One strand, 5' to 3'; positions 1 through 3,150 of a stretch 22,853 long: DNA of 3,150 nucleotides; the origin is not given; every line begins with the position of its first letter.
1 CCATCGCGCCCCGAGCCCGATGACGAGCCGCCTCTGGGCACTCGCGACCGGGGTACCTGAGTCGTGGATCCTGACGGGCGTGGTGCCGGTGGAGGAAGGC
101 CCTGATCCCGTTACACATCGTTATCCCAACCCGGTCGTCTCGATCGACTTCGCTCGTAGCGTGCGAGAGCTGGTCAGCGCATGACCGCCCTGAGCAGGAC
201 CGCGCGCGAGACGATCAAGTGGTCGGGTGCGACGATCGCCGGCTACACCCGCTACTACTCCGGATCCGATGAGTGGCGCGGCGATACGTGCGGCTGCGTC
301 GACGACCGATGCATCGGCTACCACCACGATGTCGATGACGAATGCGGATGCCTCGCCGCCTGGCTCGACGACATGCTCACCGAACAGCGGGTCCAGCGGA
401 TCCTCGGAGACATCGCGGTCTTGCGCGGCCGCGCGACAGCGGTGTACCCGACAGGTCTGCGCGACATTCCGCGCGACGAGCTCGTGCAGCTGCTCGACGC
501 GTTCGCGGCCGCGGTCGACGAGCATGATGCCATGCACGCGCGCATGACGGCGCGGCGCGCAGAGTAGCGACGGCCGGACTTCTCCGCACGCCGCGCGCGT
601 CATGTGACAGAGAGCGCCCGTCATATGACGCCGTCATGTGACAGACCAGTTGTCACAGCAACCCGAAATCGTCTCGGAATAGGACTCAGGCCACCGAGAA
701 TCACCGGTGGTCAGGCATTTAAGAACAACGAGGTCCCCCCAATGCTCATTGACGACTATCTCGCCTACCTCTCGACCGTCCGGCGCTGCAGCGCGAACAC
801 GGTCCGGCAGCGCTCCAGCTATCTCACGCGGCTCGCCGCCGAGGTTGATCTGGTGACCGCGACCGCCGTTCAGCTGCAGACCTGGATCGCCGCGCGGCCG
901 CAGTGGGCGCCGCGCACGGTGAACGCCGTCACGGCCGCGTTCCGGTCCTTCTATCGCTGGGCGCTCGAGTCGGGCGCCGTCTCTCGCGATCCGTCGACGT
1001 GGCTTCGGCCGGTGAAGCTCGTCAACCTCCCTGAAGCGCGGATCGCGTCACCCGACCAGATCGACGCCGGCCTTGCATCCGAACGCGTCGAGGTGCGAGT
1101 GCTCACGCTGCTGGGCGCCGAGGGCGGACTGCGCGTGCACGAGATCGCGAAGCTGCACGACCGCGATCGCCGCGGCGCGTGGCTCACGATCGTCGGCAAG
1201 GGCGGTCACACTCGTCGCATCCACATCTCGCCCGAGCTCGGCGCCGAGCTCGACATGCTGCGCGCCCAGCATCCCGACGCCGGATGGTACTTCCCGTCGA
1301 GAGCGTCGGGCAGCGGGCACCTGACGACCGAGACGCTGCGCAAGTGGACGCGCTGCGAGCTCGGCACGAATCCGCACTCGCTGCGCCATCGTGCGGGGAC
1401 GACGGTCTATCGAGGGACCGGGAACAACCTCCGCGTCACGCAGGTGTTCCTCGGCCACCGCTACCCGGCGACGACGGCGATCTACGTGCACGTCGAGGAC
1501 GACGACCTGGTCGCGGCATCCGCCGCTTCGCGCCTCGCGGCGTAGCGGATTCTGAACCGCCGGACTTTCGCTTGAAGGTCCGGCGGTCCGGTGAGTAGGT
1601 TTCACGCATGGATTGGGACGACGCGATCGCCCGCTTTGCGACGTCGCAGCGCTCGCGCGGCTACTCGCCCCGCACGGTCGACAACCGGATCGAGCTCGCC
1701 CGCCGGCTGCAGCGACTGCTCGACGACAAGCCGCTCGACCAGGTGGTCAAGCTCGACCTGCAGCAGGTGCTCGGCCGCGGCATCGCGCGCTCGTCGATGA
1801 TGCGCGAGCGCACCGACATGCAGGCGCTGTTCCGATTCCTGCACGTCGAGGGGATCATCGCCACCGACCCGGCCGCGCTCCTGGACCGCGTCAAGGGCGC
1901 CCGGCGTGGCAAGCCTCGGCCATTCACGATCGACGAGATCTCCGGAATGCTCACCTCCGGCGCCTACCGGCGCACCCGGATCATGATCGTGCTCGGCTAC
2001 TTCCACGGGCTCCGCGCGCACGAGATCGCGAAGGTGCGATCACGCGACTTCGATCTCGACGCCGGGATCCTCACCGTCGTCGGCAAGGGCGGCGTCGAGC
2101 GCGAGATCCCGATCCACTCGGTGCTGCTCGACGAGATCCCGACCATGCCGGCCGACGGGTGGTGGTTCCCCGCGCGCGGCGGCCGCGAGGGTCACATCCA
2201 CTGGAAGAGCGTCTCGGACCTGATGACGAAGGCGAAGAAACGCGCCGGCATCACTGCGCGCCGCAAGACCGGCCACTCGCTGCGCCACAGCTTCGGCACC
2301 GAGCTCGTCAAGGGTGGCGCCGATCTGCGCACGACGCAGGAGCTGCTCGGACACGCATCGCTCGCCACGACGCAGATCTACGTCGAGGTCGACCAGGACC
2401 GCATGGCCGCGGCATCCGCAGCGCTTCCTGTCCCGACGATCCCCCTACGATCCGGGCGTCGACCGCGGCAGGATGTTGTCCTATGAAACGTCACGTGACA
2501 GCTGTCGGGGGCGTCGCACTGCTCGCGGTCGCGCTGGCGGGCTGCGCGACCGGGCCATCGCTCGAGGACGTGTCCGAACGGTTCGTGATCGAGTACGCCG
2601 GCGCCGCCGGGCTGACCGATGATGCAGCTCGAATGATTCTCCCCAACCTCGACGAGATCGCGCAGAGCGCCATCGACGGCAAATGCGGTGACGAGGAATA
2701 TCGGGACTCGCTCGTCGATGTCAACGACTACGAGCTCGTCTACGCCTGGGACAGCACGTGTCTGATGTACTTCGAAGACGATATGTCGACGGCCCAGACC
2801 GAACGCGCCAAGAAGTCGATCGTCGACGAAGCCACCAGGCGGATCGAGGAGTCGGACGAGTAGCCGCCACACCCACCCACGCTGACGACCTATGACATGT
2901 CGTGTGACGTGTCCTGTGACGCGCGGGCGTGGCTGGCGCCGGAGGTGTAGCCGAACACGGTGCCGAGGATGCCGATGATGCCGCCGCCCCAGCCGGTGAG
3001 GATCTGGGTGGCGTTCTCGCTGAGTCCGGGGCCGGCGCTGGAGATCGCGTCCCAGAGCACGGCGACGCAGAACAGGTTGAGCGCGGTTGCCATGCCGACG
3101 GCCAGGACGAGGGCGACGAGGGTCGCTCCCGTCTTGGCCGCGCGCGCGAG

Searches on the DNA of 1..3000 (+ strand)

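Call 84: search_rna_families(source=L116, start=8900, end=11200, threshold=evalue, max_evalue=5)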
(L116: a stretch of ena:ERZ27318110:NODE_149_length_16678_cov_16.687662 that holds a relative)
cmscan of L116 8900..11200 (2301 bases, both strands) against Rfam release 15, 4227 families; matches with E-value up to 5: 5.
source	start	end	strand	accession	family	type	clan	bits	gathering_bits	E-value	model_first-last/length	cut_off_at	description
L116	11123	11198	+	RF01059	mir-598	Gene; miRNA;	-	28.8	69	0.0025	1-80/80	no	mir-598 microRNA precursor family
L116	11121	11200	+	RF04116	MIR9672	Gene; miRNA;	-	18.5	74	3.9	1-120/120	no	MIR9672 microRNA precursor family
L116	11120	11195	-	RF01059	mir-598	Gene; miRNA;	-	17.9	69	2.8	1-80/80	no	mir-598 microRNA precursor family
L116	10532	10584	-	RF03006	M23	Gene; sRNA;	-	17.9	41.2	4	1-53/53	no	M23 RNA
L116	10056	10232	-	RF00261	IRES_L-myc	Cis-reg; IRES;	-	16.4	60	2.4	1-221/221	no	L-myc internal ribosome entry site (IRES)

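Call 85: search_rna_families(source=window, start=1, end=3000, threshold=evalue, max_evalue=5)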
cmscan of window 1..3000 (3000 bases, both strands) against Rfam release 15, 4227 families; matches with E-value up to 5: 1.
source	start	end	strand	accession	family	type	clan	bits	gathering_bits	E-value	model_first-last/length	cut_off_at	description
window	16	92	+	RF01276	sR53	Gene; snRNA; snoRNA; CD-box;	-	18.7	49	0.3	1-60/60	no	Small nucleolar RNA sR53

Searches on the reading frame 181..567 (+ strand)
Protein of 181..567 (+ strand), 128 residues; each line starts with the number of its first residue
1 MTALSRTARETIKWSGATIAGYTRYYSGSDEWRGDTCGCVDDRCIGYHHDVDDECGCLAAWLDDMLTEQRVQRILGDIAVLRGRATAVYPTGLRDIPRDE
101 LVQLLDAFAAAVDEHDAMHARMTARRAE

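Call 6: search_protein_families(library=pfam, proteins=[window:181-567:+], max_evalue=0.01)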
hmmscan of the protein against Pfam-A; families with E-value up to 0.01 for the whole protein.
window:181-567:+ (128 aa): 0 families

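Call 11: search_protein_families(library=phrogs, proteins=[window:181-567:+], max_evalue=0.001)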
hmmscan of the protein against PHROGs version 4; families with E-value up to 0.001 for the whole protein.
window:181-567:+ (128 aa): 0 families

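Call 78: search_protein_families(library=ncbifam, proteins=[window:181-567:+], max_evalue=0.001)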
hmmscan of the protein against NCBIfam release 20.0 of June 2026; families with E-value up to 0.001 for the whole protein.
window:181-567:+ (128 aa): 0 families
